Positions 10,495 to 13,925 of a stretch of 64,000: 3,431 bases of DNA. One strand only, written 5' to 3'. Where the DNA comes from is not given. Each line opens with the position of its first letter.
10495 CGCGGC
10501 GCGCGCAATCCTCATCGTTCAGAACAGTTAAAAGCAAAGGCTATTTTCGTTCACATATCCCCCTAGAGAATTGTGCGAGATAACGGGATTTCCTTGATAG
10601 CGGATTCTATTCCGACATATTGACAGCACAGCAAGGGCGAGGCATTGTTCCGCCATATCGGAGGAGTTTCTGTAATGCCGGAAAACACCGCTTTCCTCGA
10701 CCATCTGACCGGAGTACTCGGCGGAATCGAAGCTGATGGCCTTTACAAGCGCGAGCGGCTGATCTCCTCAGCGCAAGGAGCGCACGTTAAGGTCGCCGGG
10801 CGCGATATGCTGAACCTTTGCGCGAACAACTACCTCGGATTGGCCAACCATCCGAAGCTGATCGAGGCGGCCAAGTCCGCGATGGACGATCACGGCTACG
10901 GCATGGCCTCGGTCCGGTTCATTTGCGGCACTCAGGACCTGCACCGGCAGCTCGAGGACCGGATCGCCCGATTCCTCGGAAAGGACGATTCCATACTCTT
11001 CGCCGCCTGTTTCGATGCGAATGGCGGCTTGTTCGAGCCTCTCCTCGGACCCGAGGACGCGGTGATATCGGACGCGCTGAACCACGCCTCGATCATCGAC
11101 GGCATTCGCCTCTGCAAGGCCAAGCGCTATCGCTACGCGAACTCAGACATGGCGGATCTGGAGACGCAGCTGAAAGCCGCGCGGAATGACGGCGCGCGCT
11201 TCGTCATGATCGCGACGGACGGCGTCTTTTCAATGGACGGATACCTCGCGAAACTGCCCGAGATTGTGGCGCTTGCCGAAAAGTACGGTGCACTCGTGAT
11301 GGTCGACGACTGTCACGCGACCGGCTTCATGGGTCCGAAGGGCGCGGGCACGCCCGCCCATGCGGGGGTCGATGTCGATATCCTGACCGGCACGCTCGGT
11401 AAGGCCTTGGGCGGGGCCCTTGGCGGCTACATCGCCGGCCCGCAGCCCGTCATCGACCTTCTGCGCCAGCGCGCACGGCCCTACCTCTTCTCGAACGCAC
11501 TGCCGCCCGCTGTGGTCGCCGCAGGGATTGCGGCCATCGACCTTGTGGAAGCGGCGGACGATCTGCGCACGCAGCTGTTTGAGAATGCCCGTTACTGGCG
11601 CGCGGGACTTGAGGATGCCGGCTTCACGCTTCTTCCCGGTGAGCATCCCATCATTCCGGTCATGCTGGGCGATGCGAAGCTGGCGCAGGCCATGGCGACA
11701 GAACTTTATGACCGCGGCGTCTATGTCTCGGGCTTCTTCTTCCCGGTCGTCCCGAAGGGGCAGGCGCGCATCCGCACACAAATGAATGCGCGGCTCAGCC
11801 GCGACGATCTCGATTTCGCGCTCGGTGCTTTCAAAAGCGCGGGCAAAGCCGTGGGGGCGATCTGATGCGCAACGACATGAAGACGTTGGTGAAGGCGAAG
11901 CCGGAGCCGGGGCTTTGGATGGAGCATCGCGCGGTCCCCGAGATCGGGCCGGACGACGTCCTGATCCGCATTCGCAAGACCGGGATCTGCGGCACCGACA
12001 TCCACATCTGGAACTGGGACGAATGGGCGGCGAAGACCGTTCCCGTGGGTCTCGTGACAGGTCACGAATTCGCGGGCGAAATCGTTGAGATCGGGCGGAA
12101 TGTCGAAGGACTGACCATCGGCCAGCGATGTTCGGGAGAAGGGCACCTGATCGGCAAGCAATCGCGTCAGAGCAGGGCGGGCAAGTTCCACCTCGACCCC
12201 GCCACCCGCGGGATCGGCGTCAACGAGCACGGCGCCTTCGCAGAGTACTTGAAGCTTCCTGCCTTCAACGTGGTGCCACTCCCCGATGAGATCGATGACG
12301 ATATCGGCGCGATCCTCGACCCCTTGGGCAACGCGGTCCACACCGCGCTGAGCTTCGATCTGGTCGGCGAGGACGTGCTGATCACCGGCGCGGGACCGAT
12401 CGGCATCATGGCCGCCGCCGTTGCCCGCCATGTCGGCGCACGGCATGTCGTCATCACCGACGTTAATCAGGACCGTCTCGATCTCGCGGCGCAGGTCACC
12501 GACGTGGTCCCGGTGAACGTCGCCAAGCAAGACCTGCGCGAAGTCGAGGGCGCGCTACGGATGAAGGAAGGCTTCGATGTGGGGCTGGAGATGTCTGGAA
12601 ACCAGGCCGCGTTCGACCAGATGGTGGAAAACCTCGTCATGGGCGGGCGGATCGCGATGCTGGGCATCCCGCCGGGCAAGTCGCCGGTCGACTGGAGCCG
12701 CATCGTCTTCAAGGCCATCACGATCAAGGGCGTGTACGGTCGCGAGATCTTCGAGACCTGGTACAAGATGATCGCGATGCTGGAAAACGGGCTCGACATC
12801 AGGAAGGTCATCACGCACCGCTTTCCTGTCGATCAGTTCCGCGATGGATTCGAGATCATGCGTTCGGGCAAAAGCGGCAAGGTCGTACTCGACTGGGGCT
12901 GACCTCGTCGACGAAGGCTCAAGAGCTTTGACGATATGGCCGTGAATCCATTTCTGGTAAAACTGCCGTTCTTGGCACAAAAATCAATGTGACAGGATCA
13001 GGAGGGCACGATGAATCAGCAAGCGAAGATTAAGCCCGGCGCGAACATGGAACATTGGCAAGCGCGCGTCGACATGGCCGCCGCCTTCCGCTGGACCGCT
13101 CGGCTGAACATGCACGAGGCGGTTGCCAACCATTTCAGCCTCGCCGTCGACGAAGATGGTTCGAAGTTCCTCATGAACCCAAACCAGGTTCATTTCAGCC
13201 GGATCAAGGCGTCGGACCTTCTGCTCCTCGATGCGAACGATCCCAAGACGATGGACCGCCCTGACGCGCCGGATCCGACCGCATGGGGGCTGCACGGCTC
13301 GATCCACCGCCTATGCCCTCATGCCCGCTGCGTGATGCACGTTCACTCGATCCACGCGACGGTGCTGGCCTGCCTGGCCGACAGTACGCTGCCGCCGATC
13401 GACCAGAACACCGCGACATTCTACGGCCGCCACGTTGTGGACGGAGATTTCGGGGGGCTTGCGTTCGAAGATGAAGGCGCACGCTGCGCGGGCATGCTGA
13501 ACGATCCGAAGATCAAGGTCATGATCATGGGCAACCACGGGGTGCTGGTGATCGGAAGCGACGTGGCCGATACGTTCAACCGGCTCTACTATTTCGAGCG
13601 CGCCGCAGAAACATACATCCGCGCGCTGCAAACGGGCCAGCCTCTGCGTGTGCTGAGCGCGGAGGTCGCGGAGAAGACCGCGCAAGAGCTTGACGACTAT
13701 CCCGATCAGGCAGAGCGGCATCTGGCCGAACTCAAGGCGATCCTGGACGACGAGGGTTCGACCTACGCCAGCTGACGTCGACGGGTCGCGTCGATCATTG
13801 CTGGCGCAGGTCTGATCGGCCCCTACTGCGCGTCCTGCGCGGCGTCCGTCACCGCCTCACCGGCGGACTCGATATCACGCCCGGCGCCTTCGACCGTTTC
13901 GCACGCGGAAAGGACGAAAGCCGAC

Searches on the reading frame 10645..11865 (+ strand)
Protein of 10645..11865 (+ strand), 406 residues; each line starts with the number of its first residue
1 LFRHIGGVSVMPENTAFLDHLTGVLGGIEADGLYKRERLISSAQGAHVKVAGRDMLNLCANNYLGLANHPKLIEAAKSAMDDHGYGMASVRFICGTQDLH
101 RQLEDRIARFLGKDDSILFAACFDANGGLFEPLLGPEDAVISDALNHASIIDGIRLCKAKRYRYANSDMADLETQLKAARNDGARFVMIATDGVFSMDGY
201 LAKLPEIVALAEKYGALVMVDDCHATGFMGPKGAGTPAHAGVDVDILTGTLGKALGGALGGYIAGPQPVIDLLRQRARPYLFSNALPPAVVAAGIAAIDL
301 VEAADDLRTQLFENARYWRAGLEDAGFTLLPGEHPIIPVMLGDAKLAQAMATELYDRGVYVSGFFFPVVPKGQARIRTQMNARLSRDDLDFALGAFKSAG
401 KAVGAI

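Call 3: search_protein_families(library=pfam, proteins=[window:10645-11865:+])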
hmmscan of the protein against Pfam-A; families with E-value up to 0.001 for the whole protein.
window:10645-11865:+ (406 aa): 1 family
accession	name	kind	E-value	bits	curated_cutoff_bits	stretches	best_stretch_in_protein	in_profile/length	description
PF00155.27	Aminotran_1_2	-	8.6e-64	216.4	19.7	1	54-395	2-360/361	Aminotransferase class I and II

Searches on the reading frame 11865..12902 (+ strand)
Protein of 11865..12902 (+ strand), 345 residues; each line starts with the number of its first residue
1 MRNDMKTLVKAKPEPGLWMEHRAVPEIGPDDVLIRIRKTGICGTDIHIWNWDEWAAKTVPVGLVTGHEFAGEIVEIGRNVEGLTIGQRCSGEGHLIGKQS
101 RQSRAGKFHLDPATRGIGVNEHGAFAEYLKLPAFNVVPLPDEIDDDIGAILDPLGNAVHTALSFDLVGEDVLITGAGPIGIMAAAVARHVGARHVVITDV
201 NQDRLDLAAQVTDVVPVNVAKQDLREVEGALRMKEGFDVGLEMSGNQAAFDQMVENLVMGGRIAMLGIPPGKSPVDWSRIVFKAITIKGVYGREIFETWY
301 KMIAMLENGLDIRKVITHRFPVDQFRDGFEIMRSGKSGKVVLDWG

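Call 3: search_protein_families(library=pfam, proteins=[window:11865-12902:+])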
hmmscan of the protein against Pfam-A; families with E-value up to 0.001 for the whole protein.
window:11865-12902:+ (345 aa): 5 families
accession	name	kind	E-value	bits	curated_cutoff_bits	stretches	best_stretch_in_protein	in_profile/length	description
PF08240.17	ADH_N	-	2.2e-24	86.1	23.5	1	28-141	1-104/104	Alcohol dehydrogenase GroES-like domain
PF00107.32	ADH_zinc_N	-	8.9e-24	84.3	31.8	1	178-307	1-128/129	Zinc-binding dehydrogenase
PF16912.11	Glu_dehyd_C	-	1.7e-10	41.2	34.9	1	158-332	21-201/211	Glucose dehydrogenase C-terminus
PF13602.12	ADH_zinc_N_2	-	3e-05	25.4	27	1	234-342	21-134/134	Zinc-binding dehydrogenase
PF01262.27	AlaDh_PNT_C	-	0.00044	20.2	23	1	170-230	30-89/214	Alanine dehydrogenase/PNT, C-terminal domain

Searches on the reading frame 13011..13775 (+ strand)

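Call 3: search_protein_families(library=pfam, proteins=[window:13011-13775:+])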
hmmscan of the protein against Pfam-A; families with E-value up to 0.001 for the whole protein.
window:13011-13775:+ (254 aa): 1 family
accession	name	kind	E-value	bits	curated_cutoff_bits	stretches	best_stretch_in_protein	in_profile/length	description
PF00596.27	Aldolase_II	-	1.6e-41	142.7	22.2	1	21-203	2-183/183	Class II Aldolase and Adducin N-terminal domain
